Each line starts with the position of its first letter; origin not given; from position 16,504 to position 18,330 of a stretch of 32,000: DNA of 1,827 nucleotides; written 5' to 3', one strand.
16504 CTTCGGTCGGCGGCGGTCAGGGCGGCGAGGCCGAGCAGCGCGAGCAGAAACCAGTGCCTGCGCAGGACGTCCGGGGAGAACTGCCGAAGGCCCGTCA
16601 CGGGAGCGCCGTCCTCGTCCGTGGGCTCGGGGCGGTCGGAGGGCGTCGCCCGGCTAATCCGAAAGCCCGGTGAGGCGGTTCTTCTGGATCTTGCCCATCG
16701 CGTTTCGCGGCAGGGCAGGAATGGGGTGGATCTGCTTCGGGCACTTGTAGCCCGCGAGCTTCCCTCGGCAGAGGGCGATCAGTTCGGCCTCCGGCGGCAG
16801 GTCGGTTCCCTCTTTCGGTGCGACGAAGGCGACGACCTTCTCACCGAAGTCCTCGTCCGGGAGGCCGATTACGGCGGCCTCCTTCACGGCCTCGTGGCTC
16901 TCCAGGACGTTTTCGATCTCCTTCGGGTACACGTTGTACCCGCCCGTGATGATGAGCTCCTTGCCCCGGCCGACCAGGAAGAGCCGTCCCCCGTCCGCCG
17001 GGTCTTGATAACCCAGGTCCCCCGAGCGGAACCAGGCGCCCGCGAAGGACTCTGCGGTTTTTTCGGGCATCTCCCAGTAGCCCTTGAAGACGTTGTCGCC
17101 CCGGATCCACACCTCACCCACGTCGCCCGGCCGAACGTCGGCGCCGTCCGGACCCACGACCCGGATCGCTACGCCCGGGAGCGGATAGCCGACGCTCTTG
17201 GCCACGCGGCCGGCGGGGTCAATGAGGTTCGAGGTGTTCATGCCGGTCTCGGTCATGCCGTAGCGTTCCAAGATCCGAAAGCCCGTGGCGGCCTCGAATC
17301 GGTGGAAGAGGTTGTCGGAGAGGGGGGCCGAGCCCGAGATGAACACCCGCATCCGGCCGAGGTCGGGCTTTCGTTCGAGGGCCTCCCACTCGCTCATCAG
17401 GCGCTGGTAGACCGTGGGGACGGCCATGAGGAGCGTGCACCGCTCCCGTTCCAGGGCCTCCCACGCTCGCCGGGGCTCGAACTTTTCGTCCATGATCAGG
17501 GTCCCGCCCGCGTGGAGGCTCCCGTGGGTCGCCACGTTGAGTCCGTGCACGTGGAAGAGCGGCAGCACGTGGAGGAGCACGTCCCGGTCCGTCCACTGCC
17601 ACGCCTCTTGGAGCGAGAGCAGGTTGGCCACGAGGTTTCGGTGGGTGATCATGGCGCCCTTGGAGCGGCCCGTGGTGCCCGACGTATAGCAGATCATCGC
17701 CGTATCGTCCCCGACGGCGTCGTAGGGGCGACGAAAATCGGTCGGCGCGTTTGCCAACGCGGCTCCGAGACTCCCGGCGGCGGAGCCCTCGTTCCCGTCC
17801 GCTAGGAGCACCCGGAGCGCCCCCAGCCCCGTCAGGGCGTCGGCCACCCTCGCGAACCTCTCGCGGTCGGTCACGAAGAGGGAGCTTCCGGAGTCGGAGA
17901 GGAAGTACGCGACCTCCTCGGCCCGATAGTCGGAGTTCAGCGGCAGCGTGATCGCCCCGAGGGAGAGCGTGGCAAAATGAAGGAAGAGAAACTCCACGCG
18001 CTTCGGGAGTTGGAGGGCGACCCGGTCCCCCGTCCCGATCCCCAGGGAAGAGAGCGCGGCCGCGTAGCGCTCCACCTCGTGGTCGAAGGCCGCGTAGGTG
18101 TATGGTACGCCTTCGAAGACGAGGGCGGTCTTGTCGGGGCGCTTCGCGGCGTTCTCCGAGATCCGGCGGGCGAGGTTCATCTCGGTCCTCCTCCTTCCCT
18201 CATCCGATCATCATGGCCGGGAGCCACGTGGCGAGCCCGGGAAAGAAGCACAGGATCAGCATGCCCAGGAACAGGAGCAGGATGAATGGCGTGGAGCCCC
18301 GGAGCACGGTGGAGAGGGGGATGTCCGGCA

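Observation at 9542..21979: Phenylphosphate-carboxylase-type quartet (ppcBCAD order) plus UbiD/UbiX, wired to a GntR-TRAP-CoA ligase-BASS operon with no phenylphosphate synthase in view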

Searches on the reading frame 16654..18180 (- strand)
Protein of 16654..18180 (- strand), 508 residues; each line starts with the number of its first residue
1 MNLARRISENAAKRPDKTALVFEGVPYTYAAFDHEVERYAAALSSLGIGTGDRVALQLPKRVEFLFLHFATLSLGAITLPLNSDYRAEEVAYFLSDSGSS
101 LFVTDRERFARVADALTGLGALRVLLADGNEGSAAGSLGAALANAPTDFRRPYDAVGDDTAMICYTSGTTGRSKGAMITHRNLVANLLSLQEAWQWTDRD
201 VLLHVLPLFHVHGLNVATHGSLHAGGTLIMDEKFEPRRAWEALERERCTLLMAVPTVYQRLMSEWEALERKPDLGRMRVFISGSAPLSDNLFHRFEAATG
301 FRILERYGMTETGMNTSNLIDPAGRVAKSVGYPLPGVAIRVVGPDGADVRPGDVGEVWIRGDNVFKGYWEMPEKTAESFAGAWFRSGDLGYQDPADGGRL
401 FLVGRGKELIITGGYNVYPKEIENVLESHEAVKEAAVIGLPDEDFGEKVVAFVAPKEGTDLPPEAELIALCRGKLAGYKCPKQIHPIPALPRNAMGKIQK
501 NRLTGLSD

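Call 4: search_protein_families(library=ncbifam, proteins=[window:16654-18180:-], max_evalue=0.001)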
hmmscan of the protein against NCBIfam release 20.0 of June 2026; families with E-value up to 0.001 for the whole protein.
window:16654-18180:- (508 aa): 109 families (the best 25 are shown)
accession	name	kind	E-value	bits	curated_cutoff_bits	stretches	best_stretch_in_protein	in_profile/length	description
NF005702.0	PRK07514.1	subfamily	3.5e-162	540.3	558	1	2-503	4-496/506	malonyl-CoA synthase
NF004837.0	PRK06187.1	subfamily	1.2e-133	446.2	476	1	2-503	9-518/531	long-chain-fatty-acid--CoA ligase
NF004114.0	PRK05605.1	equivalog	1.4e-108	363.7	766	2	156-502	219-564/575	long-chain-fatty-acid--CoA ligase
NF005858.0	PRK07787.1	subfamily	4.9e-105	351.7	575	1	18-504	18-469/471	acyl-CoA synthetase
NF006182.0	PRK08316.1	subfamily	4.5e-104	348.8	663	1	8-503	18-513/523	fatty acyl-CoA synthetase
NF005307.0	PRK06839.1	equivalog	1.2e-103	347.4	748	1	4-505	5-491/496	o-succinylbenzoate--CoA ligase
NF005801.1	PRK07656.1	equivalog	1.1e-96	324.4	657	1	7-503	7-499/500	FadD3 family acyl-CoA ligase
NF052269.1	Staph_lig_FadD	equivalog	4.6e-93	312.2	650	1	15-504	14-490/499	long-chain-fatty-acid--CoA ligase FadD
NF006181.0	PRK08314.1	subfamily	7.9e-93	311.6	705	2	151-501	197-548/563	long-chain-fatty-acid--CoA ligase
NF004511.1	PRK05852.1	equivalog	3.7e-91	306.3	650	1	7-503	5-500/505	FadD7 family fatty acid--CoA ligase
NF005857.1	PRK07786.1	exception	7.3e-91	305.2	733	1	2-503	10-508/513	fatty-acid--CoA ligase FadD5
NF009233.0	PRK12583.1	subfamily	1.1e-90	304.6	832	2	158-504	201-547/558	fatty acid CoA ligase family protein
NF004797.0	PRK06145.1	equivalog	2.1e-88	296.8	850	1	1-502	2-490/499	acyl-CoA synthetase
NF004758.0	PRK06087.1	equivalog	1.8e-87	294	736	1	7-503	30-531/548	medium-chain fatty-acid--CoA ligase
NF005714.0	PRK07529.1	subfamily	1.2e-85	288.1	632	2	134-504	193-573/640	acyl-CoA synthetase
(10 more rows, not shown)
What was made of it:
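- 16654..18180 (-): MatB-like malonyl/methylmalonyl-CoA synthetase (508 aa). NF005702 malonyl-CoA synthase scores 540 bits against a cut-off of 558 (call 4).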

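Call 5: search_protein_families(library=pfam, proteins=[window:16654-18180:-], max_evalue=0.001)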
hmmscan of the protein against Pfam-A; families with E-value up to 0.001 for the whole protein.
window:16654-18180:- (508 aa): 2 families
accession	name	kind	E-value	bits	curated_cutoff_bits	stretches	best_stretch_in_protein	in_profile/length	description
PF00501.34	AMP-binding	-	2.7e-99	333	29.9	1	9-369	3-384/384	AMP-binding enzyme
PF13193.12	AMP-binding_C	-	1.1e-20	74.8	24.5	1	421-497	1-76/76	AMP-binding enzyme C-terminal domain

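Call 10: search_solved_structures(query=window:16654-18180:-, max_evalue=1e-20)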
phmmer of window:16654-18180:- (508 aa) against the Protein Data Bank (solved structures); distinct sequences matched with E-value up to 1e-20: 178 (the best 60 are shown).
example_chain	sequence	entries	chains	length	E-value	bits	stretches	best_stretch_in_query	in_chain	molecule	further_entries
4gxr_A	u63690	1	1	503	9e-116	390.7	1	16-503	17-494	Malonyl CoA synthetase, Benzoate-CoA ligase Chimeric protein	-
4fuq_A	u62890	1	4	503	1.6e-115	389.8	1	16-503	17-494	Malonyl CoA synthetase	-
4fut_A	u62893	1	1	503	1.2e-114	387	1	16-503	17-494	Malonyl CoA synthetase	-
4gxq_A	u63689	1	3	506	1.6e-114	386.5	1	16-503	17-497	Malonyl CoA synthetase, Benzoate-CoA ligase Chimeric protein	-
5ie0_A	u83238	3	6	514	8.1e-82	278.7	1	8-501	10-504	Oxalate--CoA ligase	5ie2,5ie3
8wev_A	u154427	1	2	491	1e-80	275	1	11-502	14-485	Feruloyl-CoA Synthetase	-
8weu_A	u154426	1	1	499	1.1e-80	275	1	11-502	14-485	Fatty-acyl-CoA synthase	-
8r2q_A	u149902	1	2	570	5.3e-79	269.4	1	3-503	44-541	Probable fatty-acid-CoA ligase FadD5 (Fatty-acid-CoA synthetase) (Fatty-acid-CoA synthase)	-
3r44_A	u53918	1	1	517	2.8e-77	263.7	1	24-502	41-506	fatty acyl CoA synthetase FADD13 (FATTY-ACYL-CoA SYNTHETASE)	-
3nyq_A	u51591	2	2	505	6.8e-77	262.4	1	39-503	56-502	Malonyl-CoA Ligase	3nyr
6qjz_A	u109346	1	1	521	1.7e-74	254.5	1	26-501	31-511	oxalyl CoA-synthetase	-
3ivr_A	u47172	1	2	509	8.8e-70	238.9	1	6-500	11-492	Putative long-chain-fatty-acid CoA ligase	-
5wm2_A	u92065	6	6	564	3.4e-68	233.7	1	3-503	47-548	Salicylate-AMP ligase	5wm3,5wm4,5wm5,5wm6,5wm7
8r2r_A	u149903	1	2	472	2.1e-65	224.5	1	3-430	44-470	Probable fatty-acid-CoA ligase FadD5 (Fatty-acid-CoA synthetase) (Fatty-acid-CoA synthase)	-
6mfy_A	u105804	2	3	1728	6.8e-63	216.2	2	8-503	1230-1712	Linear gramicidin synthase subunit A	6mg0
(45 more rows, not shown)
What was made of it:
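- On Benzoate/4-hydroxybenzoate-CoA ligase: Benzoate-CoA ligase structures score 164 bits against 390 bits for MatB (call 10).
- Its solved relatives rank MatB (E 1e-115) far above benzoate-CoA ligase (E 4e-47) (call 10).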

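Call 33: search_solved_structures(query=window:16654-18180:-, max_evalue=1e-100, show_alignments=2)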
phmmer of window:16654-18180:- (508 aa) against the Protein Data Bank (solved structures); distinct sequences matched with E-value up to 1e-100: 4.
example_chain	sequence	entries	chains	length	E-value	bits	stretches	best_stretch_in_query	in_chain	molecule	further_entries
4gxr_A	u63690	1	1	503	9e-116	390.7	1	16-503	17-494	Malonyl CoA synthetase, Benzoate-CoA ligase Chimeric protein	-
4fuq_A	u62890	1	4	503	1.6e-115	389.8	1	16-503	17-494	Malonyl CoA synthetase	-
4fut_A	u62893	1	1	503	1.2e-114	387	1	16-503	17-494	Malonyl CoA synthetase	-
4gxq_A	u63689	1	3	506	1.6e-114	386.5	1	16-503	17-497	Malonyl CoA synthetase, Benzoate-CoA ligase Chimeric protein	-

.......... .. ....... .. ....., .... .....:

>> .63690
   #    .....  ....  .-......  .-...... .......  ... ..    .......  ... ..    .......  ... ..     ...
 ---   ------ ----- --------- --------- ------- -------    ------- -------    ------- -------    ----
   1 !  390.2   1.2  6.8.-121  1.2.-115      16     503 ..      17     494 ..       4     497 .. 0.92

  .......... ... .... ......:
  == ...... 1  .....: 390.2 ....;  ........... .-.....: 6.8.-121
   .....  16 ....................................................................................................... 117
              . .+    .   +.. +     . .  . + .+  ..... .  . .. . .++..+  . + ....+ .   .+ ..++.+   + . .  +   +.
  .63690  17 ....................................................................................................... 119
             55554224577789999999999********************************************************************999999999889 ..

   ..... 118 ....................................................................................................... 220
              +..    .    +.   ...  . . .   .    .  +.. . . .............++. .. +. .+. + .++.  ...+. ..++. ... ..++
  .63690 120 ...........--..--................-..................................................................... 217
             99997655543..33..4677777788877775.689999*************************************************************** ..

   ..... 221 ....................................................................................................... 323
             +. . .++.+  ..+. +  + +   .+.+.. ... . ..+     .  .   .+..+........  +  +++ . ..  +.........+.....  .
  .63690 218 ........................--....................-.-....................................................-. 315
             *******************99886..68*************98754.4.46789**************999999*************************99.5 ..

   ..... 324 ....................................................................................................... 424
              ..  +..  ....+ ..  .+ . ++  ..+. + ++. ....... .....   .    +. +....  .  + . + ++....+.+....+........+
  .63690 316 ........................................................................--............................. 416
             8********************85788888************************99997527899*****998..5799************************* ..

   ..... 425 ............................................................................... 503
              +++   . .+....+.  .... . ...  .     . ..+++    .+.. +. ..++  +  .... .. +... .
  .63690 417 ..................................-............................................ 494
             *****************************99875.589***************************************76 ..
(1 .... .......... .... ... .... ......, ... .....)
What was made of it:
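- On MatB malonyl/methylmalonyl-CoA synthetase: 4fuq gives E 1.6e-115 over residues 16-503 (call 33).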

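Call 35: find_homologous_proteins(query=window:16654-18180:-, max_evalue=1e-50)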
Query window:16654-18180:- (508 aa): 7999 proteins with E <= 1e-50 among 8000 candidates; the best 120 are listed.
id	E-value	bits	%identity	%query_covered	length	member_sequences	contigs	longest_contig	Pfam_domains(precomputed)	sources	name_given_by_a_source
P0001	0.0e+0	1158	100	100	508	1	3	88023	PF00501.35,PF13193.13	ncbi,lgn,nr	ncbi:MAG: AMP-binding protein [Deltaproteobacteria bacterium]|nr:AMP-binding protein [Deltaproteobac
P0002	1.8e-249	847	74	99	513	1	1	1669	PF00501.35,PF13193.13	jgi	jgi:malonyl-CoA/methylmalonyl-CoA synthetase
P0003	5.3e-249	845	75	99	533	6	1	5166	PF00501.35,PF13193.13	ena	-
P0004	2.0e-248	843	73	99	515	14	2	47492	PF00501.35,PF13193.13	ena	-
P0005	9.5e-248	841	74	99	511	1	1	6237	PF00501.35,PF13193.13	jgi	-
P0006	1.2e-247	841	73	99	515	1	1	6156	PF00501.35,PF13193.13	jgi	jgi:malonyl-CoA/methylmalonyl-CoA synthetase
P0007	1.6e-247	840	74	99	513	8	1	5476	PF00501.35,PF13193.13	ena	-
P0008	4.5e-247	839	73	99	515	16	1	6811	PF00501.35,PF13193.13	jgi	jgi:malonyl-CoA/methylmalonyl-CoA synthetase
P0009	1.8e-246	837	73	99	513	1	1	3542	PF00501.35,PF13193.13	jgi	jgi:malonyl-CoA/methylmalonyl-CoA synthetase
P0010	3.3e-246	836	73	99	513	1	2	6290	PF00501.35,PF13193.13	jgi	jgi:malonyl-CoA/methylmalonyl-CoA synthetase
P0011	3.6e-246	836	73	99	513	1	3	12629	PF00501.35,PF13193.13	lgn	-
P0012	1.5e-245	834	73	99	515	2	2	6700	PF00501.35,PF13193.13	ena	-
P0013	2.4e-245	833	73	99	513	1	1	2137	PF00501.35,PF13193.13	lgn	-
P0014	3.0e-245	833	72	99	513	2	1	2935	PF00501.35,PF13193.13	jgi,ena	-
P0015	3.6e-245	832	73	99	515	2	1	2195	PF00501.35,PF13193.13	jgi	-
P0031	1.1e-241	821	73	99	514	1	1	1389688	PF00501.35,PF13193.13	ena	-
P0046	8.2e-239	811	73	99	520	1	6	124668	PF00501.35,PF13193.13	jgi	jgi:malonyl-CoA/methylmalonyl-CoA synthetase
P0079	3.7e-232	790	70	99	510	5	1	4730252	PF00501.35,PF13193.13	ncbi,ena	-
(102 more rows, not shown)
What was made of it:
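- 16654..18180 (-): Homologues at 70-75% identity are named malonyl-CoA/methylmalonyl-CoA synthetase by JGI (call 35).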

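Call 38: find_encoding_contigs(protein=P0001, flank=10000, max_places=3)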
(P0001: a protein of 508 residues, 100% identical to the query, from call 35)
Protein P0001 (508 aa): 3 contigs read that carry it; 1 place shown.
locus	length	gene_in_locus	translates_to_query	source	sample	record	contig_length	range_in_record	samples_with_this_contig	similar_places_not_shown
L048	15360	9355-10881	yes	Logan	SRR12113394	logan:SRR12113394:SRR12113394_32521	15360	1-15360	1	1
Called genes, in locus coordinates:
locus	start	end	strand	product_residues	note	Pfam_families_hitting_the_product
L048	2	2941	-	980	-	?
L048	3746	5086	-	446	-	PF13432:TPR_16 (faint), PF14559:TPR_19 (faint), PF13431:TPR_17 (faint)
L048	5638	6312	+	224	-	PF00392:GntR, PF07729:FCD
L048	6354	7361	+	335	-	PF03480:DctP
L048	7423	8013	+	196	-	PF04290:DctQ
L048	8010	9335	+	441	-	PF06808:DctM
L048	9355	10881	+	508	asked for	PF00501:AMP-binding, PF13193:AMP-binding_C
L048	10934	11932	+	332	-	PF13593:SBF_like, PF01758:SBF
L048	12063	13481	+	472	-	PF20695:UbiD_N, PF01977:UbiD, PF20696:UbiD_C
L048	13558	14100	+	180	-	PF08282:Hydrolase_3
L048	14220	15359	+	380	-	?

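Call 45: find_encoding_contigs(protein=P0031, flank=8000, max_places=1)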
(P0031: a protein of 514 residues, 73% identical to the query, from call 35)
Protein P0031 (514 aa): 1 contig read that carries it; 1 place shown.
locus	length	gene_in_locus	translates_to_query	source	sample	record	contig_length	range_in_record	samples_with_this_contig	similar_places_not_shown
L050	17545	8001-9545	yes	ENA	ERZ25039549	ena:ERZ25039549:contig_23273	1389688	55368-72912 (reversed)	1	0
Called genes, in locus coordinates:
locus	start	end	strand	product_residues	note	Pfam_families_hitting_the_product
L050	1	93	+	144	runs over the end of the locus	-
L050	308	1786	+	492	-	-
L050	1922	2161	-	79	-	PF09851:SHOCT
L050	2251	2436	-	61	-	PF04945:YHS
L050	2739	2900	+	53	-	-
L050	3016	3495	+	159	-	PF00376:MerR, PF13411:MerR_1, PF09278:MerR-DNA-bind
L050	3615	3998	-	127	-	PF01957:NfeD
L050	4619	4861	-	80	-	PF00578:AhpC-TSA (weak)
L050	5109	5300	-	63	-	-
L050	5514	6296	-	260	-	PF01925:TauE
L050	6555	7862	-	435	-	PF17408:MCD_N, PF05292:MCD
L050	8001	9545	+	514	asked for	PF00501:AMP-binding, PF13193:AMP-binding_C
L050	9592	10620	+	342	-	PF03480:DctP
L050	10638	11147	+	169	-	PF04290:DctQ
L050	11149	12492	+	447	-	PF06808:DctM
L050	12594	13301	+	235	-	PF00999:Na_H_Exchanger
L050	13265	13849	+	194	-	PF00999:Na_H_Exchanger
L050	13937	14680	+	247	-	PF13529:Peptidase_C39_2 (faint)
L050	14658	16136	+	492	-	PF14401:RLAN, PF08443:RimK (weak)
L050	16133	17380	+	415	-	PF04107:GCS2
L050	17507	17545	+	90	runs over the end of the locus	-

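Call 46: find_encoding_contigs(protein=P0046, flank=8000, max_places=1)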
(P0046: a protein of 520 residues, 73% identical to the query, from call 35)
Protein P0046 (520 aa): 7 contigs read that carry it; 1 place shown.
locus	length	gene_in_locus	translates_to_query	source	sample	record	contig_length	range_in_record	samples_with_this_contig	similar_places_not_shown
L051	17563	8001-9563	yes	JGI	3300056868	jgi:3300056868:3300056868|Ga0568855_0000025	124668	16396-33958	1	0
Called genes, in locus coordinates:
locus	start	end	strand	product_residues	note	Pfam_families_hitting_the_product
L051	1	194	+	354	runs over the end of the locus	PF01544:CorA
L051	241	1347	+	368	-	PF07992:Pyr_redox_2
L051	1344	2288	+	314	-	PF05425:CopD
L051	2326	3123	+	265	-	PF09335:VTT_dom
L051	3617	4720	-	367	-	PF00535:Glycos_transf_2, PF04138:GtrA_DPMS_TM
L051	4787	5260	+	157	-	-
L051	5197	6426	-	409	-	PF13506:Glyco_transf_21, PF00535:Glycos_transf_2, PF10111:Glyco_tranf_2_2 (weak), PF13641:Glyco_tranf_2_3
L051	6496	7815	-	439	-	PF17408:MCD_N, PF05292:MCD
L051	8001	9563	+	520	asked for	PF00501:AMP-binding, PF13193:AMP-binding_C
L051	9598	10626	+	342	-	PF03480:DctP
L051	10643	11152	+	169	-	PF04290:DctQ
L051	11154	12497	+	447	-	PF06808:DctM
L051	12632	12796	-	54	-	PF09723:Zn_ribbon_8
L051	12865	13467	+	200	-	PF05724:TPMT, PF13489:Methyltransf_23, PF03848:TehB, PF05175:MTS (weak), PF13847:Methyltransf_31, PF08241:Methyltransf_11, PF08242:Methyltransf_12, PF13649:Methyltransf_25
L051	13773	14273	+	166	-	PF01475:FUR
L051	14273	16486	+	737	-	PF00141:peroxidase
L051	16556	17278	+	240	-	PF07758:DUF1614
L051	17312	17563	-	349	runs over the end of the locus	-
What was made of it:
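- Closest known: Malonate utilisation modules. Different: The window has no malonyl-CoA decarboxylase, although L050 and L051 do (calls 45, 46).
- It is 70-75% identical to enzymes annotated as malonyl/methylmalonyl-CoA synthetase, two of which sit beside malonyl-CoA decarboxylase (calls 35, 45, 46).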

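Call 47: find_encoding_contigs(protein=P0079, flank=8000, max_places=1)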
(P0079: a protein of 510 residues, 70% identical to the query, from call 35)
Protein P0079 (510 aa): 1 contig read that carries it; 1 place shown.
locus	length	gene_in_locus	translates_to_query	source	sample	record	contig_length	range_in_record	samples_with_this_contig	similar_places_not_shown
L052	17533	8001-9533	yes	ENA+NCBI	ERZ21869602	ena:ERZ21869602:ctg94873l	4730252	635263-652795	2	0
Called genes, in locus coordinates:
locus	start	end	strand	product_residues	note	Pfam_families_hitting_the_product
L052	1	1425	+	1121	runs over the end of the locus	PF13185:GAF_2, PF01590:GAF, PF08448:PAS_4, PF08447:PAS_3, PF08448:PAS_4, PF13185:GAF_2, PF00989:PAS, PF08448:PAS_4, +9 more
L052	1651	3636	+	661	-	PF17159:MASE3, PF00512:HisKA, PF02518:HATPase_c, PF00072:Response_reg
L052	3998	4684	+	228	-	PF00392:GntR, PF07729:FCD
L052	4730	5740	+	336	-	PF03480:DctP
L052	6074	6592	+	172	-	PF04290:DctQ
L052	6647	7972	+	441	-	PF06808:DctM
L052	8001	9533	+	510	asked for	PF00501:AMP-binding, PF13193:AMP-binding_C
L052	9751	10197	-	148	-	PF03852:Vsr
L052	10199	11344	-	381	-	PF00145:DNA_methylase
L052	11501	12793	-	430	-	-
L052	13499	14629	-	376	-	PF02277:DBI_PRT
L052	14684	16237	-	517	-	PF04055:Radical_SAM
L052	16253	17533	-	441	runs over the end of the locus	PF02310:B12-binding, PF04055:Radical_SAM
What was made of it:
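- MatB homologues at 70-73% identity sit in MCD|MatB-DctPQM clusters (L050, L051) or GntR-DctPQM-MatB (L052) without ppc (calls 45-47).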
